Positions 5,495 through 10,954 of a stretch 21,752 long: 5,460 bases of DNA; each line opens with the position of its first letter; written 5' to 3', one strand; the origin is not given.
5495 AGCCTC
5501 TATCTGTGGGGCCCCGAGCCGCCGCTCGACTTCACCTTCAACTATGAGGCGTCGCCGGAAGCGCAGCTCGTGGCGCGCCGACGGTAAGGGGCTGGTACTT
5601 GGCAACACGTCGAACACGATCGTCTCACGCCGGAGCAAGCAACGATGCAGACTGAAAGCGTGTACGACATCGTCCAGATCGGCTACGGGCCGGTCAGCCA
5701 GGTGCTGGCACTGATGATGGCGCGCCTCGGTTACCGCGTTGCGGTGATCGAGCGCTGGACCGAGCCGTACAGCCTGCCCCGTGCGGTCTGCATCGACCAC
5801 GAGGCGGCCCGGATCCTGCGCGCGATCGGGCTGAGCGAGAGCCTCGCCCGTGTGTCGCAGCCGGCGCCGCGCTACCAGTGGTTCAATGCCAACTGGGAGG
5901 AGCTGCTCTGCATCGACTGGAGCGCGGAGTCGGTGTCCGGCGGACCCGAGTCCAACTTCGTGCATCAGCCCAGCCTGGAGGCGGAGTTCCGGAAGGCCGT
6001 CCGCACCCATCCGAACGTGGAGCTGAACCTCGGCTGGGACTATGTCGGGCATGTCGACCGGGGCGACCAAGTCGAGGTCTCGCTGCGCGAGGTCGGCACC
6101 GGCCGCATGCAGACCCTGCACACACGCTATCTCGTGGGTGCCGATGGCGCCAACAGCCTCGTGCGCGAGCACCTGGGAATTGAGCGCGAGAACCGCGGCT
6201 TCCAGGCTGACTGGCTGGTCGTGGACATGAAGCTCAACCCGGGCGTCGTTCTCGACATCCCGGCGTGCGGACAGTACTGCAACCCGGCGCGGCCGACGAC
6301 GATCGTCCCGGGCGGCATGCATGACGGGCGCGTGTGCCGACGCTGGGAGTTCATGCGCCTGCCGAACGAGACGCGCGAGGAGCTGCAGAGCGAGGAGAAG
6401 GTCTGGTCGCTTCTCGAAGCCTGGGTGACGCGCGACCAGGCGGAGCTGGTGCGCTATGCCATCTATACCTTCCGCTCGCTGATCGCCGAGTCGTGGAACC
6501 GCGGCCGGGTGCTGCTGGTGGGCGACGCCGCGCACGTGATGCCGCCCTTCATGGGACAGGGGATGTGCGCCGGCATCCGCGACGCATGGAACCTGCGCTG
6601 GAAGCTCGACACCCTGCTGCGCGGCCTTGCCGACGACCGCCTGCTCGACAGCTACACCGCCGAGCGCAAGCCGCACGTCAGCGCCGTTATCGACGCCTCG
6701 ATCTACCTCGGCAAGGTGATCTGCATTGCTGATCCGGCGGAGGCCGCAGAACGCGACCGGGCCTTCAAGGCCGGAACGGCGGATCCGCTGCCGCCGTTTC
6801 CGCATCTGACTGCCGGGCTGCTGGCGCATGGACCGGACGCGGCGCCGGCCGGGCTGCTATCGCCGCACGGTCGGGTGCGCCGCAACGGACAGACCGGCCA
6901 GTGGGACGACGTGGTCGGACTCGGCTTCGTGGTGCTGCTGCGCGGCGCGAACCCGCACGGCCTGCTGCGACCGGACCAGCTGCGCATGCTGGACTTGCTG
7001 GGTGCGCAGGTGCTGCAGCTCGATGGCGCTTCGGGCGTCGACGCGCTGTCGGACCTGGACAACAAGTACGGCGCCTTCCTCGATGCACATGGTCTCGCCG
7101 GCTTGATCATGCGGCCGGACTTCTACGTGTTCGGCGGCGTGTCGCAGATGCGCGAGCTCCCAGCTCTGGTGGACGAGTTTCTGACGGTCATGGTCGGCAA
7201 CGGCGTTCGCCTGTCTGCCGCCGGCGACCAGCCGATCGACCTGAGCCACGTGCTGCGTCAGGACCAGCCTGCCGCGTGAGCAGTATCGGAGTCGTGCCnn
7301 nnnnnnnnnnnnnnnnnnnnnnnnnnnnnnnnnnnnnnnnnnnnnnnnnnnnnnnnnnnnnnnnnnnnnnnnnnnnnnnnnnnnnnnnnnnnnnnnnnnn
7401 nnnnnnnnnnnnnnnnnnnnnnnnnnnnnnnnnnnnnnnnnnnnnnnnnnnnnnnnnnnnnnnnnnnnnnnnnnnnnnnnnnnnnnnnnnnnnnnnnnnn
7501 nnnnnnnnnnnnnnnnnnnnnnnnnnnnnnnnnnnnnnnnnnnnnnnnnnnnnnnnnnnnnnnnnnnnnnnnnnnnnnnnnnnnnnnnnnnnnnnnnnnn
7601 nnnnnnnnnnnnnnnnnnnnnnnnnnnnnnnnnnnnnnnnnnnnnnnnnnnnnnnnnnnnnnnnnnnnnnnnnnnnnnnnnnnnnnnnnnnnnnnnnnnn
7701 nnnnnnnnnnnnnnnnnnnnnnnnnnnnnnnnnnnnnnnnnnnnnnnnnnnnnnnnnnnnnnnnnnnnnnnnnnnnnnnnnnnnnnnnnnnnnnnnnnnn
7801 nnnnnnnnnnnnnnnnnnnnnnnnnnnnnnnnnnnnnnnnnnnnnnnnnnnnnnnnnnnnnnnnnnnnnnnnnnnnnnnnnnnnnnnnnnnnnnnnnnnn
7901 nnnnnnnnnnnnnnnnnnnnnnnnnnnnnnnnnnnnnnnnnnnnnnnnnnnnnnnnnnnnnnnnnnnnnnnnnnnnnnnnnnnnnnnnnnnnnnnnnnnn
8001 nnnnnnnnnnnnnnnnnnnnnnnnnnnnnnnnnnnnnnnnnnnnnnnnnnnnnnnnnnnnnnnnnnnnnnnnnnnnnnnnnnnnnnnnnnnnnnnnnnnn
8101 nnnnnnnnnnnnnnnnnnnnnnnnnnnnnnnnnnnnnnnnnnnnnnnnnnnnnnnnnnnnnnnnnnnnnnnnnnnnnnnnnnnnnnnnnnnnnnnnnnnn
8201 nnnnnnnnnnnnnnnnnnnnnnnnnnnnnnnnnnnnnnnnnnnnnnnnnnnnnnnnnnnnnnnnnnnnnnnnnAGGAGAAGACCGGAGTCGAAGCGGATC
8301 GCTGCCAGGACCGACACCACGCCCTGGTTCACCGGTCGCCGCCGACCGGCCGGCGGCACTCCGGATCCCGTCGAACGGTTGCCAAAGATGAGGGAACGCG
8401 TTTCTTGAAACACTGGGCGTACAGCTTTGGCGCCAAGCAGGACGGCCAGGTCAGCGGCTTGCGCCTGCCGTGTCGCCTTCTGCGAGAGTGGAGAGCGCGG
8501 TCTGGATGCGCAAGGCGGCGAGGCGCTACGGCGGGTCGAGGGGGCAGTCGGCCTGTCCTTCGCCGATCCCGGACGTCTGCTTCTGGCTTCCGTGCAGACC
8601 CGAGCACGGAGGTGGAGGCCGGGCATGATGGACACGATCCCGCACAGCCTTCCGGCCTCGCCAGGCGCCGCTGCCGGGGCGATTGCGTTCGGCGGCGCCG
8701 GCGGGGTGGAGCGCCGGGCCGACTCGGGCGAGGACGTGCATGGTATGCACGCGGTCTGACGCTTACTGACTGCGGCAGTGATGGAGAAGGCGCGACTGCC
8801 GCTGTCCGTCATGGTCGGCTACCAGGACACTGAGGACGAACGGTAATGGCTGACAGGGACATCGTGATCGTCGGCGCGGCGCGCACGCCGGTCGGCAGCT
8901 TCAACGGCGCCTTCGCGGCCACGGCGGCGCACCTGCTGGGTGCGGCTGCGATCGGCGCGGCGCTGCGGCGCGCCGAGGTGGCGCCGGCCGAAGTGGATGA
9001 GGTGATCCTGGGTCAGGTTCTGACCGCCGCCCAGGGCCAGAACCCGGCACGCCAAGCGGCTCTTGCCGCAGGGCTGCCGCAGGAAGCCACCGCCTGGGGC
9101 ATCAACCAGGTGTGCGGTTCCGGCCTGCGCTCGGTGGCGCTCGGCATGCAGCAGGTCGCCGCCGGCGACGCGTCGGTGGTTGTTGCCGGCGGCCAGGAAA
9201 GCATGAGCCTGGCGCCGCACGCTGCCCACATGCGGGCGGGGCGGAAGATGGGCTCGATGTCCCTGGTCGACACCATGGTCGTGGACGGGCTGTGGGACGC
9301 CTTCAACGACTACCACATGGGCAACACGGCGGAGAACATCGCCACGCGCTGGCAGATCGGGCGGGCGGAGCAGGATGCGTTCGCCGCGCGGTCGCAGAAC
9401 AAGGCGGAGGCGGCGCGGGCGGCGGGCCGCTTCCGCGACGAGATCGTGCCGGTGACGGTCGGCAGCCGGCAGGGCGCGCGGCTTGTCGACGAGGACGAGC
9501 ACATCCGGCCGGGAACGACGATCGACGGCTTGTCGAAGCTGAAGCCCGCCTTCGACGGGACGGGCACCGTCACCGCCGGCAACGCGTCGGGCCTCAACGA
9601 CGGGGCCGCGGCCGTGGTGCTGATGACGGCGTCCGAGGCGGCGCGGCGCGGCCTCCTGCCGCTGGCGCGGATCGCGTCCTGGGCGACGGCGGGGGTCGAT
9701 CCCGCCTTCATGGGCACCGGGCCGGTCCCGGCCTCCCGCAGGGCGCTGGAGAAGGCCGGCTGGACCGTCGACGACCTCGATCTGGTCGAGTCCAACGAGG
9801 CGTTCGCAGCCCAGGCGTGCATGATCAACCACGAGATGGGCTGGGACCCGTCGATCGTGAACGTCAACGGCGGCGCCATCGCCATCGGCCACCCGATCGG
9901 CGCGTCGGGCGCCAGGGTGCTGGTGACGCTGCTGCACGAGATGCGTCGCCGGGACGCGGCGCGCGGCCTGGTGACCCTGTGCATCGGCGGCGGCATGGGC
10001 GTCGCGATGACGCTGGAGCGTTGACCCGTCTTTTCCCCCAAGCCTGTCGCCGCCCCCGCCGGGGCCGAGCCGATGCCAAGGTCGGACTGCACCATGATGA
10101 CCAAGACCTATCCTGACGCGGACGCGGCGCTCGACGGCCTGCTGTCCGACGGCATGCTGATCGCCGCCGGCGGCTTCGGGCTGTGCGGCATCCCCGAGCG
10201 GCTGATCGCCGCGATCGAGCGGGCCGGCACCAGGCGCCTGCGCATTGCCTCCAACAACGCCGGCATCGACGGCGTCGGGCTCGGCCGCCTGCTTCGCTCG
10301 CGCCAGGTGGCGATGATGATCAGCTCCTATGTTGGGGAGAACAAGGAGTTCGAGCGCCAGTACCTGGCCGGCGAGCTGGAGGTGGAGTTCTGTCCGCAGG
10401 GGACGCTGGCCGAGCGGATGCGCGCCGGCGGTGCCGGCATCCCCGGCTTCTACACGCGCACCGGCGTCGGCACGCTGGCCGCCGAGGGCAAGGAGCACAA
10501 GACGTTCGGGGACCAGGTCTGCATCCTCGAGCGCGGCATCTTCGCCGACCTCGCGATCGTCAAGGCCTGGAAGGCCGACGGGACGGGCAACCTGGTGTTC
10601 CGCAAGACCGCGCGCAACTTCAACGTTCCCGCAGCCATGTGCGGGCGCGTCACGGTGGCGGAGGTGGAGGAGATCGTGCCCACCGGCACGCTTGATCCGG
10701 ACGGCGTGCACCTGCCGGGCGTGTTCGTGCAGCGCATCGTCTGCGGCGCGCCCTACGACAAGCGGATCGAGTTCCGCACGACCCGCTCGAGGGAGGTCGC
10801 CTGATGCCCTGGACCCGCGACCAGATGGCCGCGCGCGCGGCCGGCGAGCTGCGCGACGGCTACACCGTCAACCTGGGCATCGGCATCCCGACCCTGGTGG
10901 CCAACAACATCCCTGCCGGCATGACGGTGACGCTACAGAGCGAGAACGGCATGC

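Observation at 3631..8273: Compact aromatic-catabolic operon with an unusual enzyme combination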

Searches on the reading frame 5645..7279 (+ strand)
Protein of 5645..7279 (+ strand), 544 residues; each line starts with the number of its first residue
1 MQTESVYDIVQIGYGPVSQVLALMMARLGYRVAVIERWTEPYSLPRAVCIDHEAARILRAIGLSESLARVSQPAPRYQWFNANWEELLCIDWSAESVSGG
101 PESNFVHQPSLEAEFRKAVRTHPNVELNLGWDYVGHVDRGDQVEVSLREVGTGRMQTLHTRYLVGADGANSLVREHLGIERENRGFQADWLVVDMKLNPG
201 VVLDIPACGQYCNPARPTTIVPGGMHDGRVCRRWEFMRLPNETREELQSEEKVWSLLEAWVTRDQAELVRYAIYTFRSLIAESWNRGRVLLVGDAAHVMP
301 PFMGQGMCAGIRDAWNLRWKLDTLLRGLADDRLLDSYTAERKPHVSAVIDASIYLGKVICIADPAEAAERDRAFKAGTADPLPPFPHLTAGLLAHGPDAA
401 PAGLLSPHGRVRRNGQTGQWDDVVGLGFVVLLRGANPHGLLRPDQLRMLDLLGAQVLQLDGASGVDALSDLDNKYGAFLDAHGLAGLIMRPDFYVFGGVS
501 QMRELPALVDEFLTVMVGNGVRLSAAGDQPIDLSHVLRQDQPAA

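Call 3: search_protein_families(library=pfam, proteins=[window:5645-7279:+])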
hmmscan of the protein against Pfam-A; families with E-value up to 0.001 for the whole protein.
window:5645-7279:+ (544 aa): 1 family
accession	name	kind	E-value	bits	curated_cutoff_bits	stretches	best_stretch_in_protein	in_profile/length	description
PF01494.25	FAD_binding_3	-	1.9e-60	205.4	22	1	10-351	5-348/349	FAD binding domain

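Call 4: search_protein_families(library=ncbifam, proteins=[window:5645-7279:+])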
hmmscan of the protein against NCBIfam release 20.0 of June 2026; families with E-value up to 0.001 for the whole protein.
window:5645-7279:+ (544 aa): 62 families (the best 25 are shown)
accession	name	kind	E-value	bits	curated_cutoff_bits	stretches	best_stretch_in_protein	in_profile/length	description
NF004829.0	PRK06183.1-3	subfamily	2.6e-160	534.6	390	1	3-514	5-510/520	bifunctional 3-(3-hydroxy-phenyl)propionate/3-hydroxycinnamic acid hydroxylase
NF004831.0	PRK06183.1-5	equivalog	1.7e-91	307.4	546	1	7-459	9-468/568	bifunctional 3-(3-hydroxy-phenyl)propionate/3-hydroxycinnamic acid hydroxylase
NF004828.0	PRK06183.1-2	equivalog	2.4e-73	247.4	853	1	3-516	9-534/568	bifunctional 3-(3-hydroxy-phenyl)propionate/3-hydroxycinnamic acid hydroxylase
NF004827.0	PRK06183.1-1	equivalog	5.7e-61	206.6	966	1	7-495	16-519/554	bifunctional 3-(3-hydroxy-phenyl)propionate/3-hydroxycinnamic acid hydroxylase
NF004830.0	PRK06183.1-4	equivalog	2.1e-60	204.8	1135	1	7-359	19-363/617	bifunctional 3-(3-hydroxy-phenyl)propionate/3-hydroxycinnamic acid hydroxylase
NF004780.0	PRK06126.1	subfamily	8.5e-47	159.7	445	1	104-349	122-366/552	hypothetical protein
NF004832.0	PRK06184.1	subfamily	1.9e-44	152.3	476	1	2-355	2-351/506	hypothetical protein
NF006002.0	PRK08132.1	subfamily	2e-44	151.9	416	1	4-347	23-361/552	FAD-dependent oxidoreductase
NF046068.1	AkvoneHdxseDnrF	equivalog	2e-38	132.5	650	1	137-354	136-355/439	aklavinone 12-hydroxylase DnrF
NF046069.1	AkvoneHdxseRdmE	equivalog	2.1e-37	129.1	700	1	139-355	139-357/521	aklavinone 12-hydroxylase RdmE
NF006092.0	PRK08244.1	equivalog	1.2e-34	119.8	644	1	7-351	3-336/494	monooxygenase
NF033145.1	rif_monoox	equivalog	2.9e-34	118.8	800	2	280-359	262-341/472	rifampin monooxygenase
NF045577.1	FAD_mono_MbnF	equivalog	8.4e-29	100.5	800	2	274-346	280-352/531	methanobactin biosynthesis FAD monooxygenase MbnF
TIGR01988.1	Ubi-OHases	subfamily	1.3e-28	99.9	224.65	1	8-352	1-346/387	ubiquinone biosynthesis hydroxylase, UbiH/UbiF/VisC/COQ6 family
NF005303.0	PRK06834.1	subfamily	1.5e-26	93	625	1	9-351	6-329/488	hypothetical protein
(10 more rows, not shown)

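Call 9: search_solved_structures(query=window:5645-7279:+, max_evalue=0.001)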
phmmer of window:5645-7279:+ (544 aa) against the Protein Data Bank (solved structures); distinct sequences matched with E-value up to 0.001: 118 (the best 60 are shown).
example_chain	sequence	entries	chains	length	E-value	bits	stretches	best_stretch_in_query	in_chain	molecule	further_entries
5brt_A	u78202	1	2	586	1.5e-26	96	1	5-351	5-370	2-hydroxybiphenyl-3-monooxygenase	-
4z2t_A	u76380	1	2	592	1.7e-26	95.8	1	7-351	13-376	2-hydroxybiphenyl-3-monooxygenase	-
4cy6_A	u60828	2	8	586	2.1e-26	95.5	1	5-351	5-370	2-HYDROXYBIPHENYL-3-MONOOXYGENASE | 2-HYDROXYBIPHENYL 3-MONOOXYGENASE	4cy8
4z2r_A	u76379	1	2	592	2.2e-26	95.5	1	7-351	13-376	2-hydroxybiphenyl-3-monooxygenase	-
4z2u_A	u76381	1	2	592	3.2e-26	95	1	7-351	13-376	2-hydroxybiphenyl-3-monooxygenase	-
6em0_A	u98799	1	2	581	6.1e-26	94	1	8-351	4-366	2-hydroxybiphenyl-3-monooxygenase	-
4k2x_A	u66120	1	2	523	1.4e-23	86.2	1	6-350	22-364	Polyketide oxygenase/hydroxylase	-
7vwp_D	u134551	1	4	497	2.2e-22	82.3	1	9-348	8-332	FlsO1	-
7ouj_AAA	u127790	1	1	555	2.4e-22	82.2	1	12-433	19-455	RubL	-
5kow_A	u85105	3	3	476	2.5e-22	82.1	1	7-365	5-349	Pentachlorophenol 4-monooxygenase | Putative rifampin monooxygenase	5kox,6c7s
6ain_A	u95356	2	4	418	4.9e-22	81.1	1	4-344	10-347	PnpA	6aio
3ihg_A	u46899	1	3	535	9.4e-22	80.2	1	144-411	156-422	RdmE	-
5vqb_A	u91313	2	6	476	9.5e-22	80.2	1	7-352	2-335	Rifampin monooxygenase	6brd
23lo_A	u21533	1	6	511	3.6e-21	78.3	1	8-348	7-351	flavin dependent Baeyer Villiger monooxygenase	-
7oud_AAA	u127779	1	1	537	4.7e-21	77.9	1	12-432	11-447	FAD-dependent monooxygenase GrhO5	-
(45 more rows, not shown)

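Call 59: find_homologous_proteins(query=window:5645-7279:+)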
Query window:5645-7279:+ (544 aa): 3213 proteins with E <= 0.001 among 8000 candidates; the best 120 are listed.
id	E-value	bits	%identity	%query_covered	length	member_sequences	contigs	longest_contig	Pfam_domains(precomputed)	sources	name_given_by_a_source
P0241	0.0e+0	1256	100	100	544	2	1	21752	PF01494.26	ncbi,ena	-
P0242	1.4e-261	887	73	96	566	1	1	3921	PF01494.26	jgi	-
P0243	6.7e-261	885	74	97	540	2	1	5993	PF01494.26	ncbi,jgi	-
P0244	5.6e-260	882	73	96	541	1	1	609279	PF01494.26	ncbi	-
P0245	2.2e-259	880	70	99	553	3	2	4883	PF01494.26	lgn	-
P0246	2.8e-259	879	73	96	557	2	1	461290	PF01494.26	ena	-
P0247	2.5e-257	873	70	100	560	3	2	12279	PF01494.26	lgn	-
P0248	4.2e-257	872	72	96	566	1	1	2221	PF01494.26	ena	-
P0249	5.9e-257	872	69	100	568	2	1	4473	PF01494.26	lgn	-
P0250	7.3e-257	871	70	99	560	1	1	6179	PF01494.26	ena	-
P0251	1.9e-256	870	70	99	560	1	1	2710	PF01494.26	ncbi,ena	-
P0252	2.8e-256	869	71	97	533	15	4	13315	PF01494.26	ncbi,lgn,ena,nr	nr:bifunctional 3-(3-hydroxy-phenyl)propionate/3-hydroxycinnamic acid hydroxylase [uncultured Rhodop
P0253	4.2e-256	869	70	99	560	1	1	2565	PF01494.26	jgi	-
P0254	4.7e-256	869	70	99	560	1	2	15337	PF01494.26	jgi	-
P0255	6.4e-256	868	70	99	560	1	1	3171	PF01494.26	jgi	-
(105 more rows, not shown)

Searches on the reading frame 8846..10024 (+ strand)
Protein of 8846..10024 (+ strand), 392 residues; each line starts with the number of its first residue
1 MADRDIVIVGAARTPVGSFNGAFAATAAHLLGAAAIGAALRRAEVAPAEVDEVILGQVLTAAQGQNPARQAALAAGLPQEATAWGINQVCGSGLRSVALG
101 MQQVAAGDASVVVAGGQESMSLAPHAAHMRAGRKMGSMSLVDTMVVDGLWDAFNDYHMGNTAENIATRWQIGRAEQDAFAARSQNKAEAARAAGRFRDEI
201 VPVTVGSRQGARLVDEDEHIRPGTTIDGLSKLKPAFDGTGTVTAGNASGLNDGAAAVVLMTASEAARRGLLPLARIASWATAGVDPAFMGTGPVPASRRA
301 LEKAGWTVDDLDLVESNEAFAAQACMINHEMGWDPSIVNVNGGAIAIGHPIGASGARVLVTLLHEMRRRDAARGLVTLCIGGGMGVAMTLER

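Call 3: search_protein_families(library=pfam, proteins=[window:8846-10024:+])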
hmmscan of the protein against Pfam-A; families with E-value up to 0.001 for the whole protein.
window:8846-10024:+ (392 aa): 3 families
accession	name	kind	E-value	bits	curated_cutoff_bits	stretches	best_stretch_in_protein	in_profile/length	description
PF00108.29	Thiolase_N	-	4.4e-103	344.6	26.4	1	6-262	1-259/260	Thiolase, N-terminal domain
PF02803.24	Thiolase_C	-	3.6e-51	172.4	27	1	272-392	3-123/123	Thiolase, C-terminal domain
PF22691.2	Thiolase_C_1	-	0.00022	21.4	28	0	293-332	20-59/144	Thiolase C-terminal domain-like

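Call 4: search_protein_families(library=ncbifam, proteins=[window:8846-10024:+])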
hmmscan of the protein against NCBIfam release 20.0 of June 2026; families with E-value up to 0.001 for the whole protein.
window:8846-10024:+ (392 aa): 45 families (the best 25 are shown)
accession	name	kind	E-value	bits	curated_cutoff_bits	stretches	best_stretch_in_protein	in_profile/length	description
NF004206.0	PRK05656.1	subfamily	7.5e-165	548.7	688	1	4-392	2-392/392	acetyl-CoA C-acetyltransferase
NF005152.0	PRK06633.1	equivalog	1.1e-144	481.9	675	1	5-391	4-390/392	acetyl-CoA C-acetyltransferase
TIGR01930.1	AcCoA-C-Actrans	subfamily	1.7e-139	465.1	240.55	1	8-391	1-385/385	acetyl-CoA C-acyltransferase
NF006552.0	PRK09051.1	subfamily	8.5e-138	459.9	565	1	2-392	2-394/395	beta-ketothiolase BktB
NF042999.1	bketothiol_BktB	equivalog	1.1e-128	429.9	725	1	3-392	2-393/394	beta-ketothiolase BktB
NF006086.0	PRK08235.1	equivalog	7.5e-126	420.4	526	1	6-390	4-390/393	acetyl-CoA C-acetyltransferase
NF004853.0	PRK06205.1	subfamily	4.6e-119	398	551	1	4-392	2-402/404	acetyl-CoA C-acetyltransferase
NF005404.0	PRK06954.1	subfamily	1.1e-112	377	687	1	4-391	7-395/397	acetyl-CoA C-acetyltransferase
NF006551.0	PRK09050.1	subfamily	2.7e-108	362.6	605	1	5-392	3-400/401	3-oxoadipyl-CoA thiolase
TIGR02430.1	pcaF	equivalog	3.5e-108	362.2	597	1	5-392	2-399/400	3-oxoadipyl-CoA thiolase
NF005805.0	PRK07661.1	equivalog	6.2e-107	357.9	633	1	4-391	2-389/391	acetyl-CoA C-acetyltransferase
NF042967.1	AcCoAtase_PhaA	equivalog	9.1e-105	351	740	1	4-392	2-395/396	acetyl-CoA acetyltransferase PhaA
NF006510.0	PRK08947.1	equivalog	1.4e-97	327.1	519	1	4-392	2-386/387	acetyl-CoA C-acyltransferase FadA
NF006553.0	PRK09052.1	equivalog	1e-96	324.4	567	1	4-392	6-398/399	acetyl-CoA C-acyltransferase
NF004983.0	PRK06366.1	equivalog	1.1e-96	324.2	627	1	4-391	2-385/388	acetyl-CoA C-acetyltransferase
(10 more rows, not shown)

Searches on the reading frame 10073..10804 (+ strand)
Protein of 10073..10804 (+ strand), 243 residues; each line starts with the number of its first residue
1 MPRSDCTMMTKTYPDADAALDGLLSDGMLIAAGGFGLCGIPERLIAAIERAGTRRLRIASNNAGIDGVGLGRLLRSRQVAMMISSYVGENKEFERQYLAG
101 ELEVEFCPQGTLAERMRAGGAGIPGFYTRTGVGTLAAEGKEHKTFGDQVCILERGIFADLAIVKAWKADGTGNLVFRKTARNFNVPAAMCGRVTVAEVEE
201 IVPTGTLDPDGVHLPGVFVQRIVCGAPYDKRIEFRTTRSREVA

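Call 44: search_protein_families(library=pfam, proteins=[window:10073-10804:+])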
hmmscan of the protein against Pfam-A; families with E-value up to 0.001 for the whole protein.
window:10073-10804:+ (243 aa): 1 family
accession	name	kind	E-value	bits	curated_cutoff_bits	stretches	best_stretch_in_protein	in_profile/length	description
PF01144.29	CoA_trans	-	2.5e-71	240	23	1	16-224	4-216/217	Coenzyme A transferase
